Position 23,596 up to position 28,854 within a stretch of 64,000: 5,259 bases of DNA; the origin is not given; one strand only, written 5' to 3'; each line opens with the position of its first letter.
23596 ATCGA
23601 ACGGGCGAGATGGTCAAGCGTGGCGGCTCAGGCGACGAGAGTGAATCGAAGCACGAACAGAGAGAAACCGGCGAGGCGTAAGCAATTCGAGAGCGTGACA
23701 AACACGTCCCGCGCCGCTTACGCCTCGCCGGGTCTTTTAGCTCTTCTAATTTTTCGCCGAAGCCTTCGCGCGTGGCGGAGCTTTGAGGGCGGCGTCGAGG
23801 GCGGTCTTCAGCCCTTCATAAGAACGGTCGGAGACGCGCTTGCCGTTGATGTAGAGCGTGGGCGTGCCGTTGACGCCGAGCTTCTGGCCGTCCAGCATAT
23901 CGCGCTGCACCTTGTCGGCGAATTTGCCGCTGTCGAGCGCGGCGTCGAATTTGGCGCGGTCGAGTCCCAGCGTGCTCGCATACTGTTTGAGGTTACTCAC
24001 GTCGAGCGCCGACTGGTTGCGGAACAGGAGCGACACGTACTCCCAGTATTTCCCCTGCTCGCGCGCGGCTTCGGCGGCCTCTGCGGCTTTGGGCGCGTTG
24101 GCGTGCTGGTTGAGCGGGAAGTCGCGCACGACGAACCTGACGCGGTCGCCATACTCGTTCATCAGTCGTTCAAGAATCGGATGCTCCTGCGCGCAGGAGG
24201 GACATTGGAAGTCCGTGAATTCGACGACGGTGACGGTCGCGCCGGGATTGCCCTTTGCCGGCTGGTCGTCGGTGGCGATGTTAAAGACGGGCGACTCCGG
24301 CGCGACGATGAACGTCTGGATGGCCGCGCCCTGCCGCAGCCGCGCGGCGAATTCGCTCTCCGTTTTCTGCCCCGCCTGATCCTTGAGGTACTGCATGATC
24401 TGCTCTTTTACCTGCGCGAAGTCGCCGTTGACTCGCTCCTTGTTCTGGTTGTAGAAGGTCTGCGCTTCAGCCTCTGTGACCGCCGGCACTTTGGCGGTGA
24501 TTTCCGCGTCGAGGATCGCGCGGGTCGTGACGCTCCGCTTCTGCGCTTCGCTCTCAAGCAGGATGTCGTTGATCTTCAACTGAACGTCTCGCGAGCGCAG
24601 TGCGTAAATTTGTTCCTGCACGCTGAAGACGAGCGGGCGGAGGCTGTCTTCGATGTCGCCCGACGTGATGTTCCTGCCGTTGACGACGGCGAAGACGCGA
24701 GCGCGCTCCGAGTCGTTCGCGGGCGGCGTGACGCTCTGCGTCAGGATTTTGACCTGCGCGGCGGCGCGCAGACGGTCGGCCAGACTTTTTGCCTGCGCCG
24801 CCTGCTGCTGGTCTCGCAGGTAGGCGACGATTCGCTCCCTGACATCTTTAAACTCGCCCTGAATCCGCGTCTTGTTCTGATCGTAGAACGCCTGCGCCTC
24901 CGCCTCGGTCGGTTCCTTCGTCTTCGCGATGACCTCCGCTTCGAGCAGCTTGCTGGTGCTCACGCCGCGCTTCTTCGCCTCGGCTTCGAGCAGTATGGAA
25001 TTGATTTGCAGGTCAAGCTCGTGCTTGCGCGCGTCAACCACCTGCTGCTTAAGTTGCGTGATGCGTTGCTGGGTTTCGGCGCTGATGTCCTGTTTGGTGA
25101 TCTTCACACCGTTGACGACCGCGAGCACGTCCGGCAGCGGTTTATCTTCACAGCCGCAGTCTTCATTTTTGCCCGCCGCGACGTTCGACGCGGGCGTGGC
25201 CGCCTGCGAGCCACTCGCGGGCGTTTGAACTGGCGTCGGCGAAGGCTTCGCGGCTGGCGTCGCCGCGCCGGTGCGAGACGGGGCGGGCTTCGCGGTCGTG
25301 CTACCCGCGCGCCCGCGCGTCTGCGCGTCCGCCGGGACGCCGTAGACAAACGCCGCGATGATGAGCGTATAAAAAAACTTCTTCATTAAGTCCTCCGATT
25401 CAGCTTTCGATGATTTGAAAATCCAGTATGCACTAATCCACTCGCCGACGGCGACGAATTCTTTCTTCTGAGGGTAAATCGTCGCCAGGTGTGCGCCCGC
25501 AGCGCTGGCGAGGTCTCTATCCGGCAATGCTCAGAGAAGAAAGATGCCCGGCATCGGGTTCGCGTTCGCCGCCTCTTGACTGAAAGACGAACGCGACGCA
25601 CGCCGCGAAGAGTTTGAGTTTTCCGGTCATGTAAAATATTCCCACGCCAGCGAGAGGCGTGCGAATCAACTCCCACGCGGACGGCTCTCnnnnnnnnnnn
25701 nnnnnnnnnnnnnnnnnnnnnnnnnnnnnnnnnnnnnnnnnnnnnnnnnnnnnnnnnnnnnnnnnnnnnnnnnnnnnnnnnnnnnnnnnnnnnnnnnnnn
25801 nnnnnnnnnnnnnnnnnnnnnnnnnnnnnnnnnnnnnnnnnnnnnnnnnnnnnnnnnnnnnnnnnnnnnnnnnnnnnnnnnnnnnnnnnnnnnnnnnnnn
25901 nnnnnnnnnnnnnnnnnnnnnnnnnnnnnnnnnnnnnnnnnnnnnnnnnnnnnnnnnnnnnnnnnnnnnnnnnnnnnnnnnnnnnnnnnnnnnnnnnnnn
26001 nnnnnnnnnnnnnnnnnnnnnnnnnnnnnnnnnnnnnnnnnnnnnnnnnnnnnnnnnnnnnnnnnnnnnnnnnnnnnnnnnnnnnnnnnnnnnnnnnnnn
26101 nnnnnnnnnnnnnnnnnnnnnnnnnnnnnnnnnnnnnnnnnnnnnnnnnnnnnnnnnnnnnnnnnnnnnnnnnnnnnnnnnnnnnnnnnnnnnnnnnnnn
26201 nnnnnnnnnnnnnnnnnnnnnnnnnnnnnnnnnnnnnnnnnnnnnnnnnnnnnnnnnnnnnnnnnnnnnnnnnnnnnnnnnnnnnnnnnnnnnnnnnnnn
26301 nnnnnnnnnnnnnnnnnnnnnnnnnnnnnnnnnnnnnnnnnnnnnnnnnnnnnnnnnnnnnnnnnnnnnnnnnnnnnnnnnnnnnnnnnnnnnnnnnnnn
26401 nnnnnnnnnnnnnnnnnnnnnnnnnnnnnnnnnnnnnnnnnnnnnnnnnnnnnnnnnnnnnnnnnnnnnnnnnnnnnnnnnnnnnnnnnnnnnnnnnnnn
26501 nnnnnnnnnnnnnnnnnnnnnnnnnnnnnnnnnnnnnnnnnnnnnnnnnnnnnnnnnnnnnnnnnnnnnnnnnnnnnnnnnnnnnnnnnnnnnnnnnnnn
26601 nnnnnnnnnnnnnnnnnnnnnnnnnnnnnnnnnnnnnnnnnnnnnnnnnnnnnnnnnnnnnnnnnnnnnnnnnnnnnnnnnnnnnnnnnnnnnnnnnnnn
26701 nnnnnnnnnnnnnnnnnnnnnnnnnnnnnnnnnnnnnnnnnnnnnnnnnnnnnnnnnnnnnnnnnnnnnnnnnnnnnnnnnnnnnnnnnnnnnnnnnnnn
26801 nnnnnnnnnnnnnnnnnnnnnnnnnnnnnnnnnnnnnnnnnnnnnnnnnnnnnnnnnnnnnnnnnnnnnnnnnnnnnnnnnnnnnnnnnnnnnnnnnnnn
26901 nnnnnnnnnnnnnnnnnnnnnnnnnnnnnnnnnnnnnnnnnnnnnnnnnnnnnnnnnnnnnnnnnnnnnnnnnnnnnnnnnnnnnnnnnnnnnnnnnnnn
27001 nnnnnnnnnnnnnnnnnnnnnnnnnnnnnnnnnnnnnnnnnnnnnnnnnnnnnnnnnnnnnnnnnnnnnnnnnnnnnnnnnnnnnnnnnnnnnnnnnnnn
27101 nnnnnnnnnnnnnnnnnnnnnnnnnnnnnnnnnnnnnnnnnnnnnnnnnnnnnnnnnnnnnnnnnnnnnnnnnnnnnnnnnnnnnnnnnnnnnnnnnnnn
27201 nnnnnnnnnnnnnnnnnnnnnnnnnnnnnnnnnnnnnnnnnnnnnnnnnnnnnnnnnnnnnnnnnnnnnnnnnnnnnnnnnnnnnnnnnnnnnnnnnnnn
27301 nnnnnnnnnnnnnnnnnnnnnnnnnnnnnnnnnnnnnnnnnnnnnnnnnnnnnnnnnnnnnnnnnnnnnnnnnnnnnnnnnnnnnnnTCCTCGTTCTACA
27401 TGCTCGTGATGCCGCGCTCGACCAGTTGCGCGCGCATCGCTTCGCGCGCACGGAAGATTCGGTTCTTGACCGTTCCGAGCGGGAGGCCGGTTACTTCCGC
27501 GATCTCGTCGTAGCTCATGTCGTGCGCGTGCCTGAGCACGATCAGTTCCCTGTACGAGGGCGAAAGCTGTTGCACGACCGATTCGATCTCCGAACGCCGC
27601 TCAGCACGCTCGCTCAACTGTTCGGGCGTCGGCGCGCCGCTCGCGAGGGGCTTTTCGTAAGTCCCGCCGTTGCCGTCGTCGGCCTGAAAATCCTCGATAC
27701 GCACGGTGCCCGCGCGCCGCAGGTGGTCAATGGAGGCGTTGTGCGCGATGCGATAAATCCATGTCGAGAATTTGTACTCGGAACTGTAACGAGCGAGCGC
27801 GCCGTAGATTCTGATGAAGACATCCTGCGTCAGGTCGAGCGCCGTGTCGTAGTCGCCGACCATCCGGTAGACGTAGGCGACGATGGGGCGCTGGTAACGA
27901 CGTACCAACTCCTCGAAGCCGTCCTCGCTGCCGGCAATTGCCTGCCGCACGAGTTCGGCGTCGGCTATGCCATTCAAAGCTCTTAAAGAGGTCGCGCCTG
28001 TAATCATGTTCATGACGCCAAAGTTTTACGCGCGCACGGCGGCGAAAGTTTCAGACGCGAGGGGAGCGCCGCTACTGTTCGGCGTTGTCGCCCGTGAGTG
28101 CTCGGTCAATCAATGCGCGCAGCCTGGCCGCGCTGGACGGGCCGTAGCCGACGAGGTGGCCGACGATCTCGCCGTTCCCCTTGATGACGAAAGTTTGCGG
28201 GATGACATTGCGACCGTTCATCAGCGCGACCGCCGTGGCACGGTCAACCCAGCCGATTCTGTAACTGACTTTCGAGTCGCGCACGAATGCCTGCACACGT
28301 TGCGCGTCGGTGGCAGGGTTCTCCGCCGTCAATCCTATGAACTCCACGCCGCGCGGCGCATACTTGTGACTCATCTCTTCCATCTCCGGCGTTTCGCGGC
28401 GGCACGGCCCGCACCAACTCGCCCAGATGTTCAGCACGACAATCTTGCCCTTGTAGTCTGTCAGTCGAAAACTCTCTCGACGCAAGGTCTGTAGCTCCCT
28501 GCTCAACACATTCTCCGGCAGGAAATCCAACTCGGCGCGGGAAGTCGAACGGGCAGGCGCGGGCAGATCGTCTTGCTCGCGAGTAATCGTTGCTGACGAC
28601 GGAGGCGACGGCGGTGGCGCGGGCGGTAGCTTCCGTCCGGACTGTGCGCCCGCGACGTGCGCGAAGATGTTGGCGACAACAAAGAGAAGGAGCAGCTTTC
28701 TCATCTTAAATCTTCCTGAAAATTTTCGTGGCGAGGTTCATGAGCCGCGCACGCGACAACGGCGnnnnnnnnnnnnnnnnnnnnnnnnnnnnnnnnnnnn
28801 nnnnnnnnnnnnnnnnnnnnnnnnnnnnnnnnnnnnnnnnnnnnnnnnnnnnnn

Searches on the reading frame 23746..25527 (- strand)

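Call 88: search_protein_families(library=pfam, proteins=[window:23746-25527:-])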
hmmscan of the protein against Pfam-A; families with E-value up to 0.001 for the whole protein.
window:23746-25527:- (593 aa): 6 families
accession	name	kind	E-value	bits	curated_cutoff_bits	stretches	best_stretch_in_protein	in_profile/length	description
PF13462.12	Thioredoxin_4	-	1e-33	117.3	23.2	1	420-579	3-165/165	Thioredoxin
PF01323.26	DSBA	-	4.5e-20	72.7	25.6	1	433-574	1-187/191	DSBA-like thioredoxin domain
PF13145.12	Rotamase_2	-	4.1e-05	24.8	27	0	206-264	1-65/121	PPIC-type PPIASE domain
PF13743.12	Thioredoxin_5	-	0.00015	22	27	0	504-567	106-170/186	Thioredoxin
PF23583.2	EF_HAND_2_PLCG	-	0.00047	20.9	27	0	350-393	7-51/71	PLCG EF-hand motif 2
PF13098.12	Thioredoxin_2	-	0.00086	20.1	27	0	433-564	8-85/104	Thioredoxin-like domain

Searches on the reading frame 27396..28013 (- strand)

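Call 89: search_protein_families(library=pfam, proteins=[window:27396-28013:-])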
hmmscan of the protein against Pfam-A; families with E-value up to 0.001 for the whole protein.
window:27396-28013:- (205 aa): 3 families
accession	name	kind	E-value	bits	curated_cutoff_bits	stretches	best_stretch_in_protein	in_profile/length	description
PF04542.20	Sigma70_r2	-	5.6e-21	74.5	24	1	36-102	1-69/71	Sigma-70 region 2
PF08281.18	Sigma70_r4_2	-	4.5e-18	65.1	25.7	1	142-193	3-54/54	Sigma-70, region 4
PF04545.22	Sigma70_r4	-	1e-10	41.4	24.1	1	148-194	3-49/50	Sigma-70, region 4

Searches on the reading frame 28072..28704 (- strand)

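Call 89: search_protein_families(library=pfam, proteins=[window:28072-28704:-])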
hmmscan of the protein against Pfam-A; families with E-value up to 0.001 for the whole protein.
window:28072-28704:- (210 aa): 6 families
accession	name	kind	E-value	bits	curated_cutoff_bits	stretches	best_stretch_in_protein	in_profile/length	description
PF08534.16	Redoxin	-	3.1e-19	69.7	26.6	1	74-189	16-137/148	Redoxin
PF00578.27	AhpC-TSA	-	8.1e-19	68.2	26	1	70-181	9-122/124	AhpC/TSA family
PF13905.12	Thioredoxin_8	-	4.2e-10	40.3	27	1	86-180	1-94/94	Thioredoxin-like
PF00085.26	Thioredoxin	-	1.4e-07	31.9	23.5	1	85-129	16-60/103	Thioredoxin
PF13098.12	Thioredoxin_2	-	4.7e-05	24.1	27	1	85-190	4-97/104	Thioredoxin-like domain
PF00255.25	GSHPx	-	0.00017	21.6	27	1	72-125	7-59/108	Glutathione peroxidase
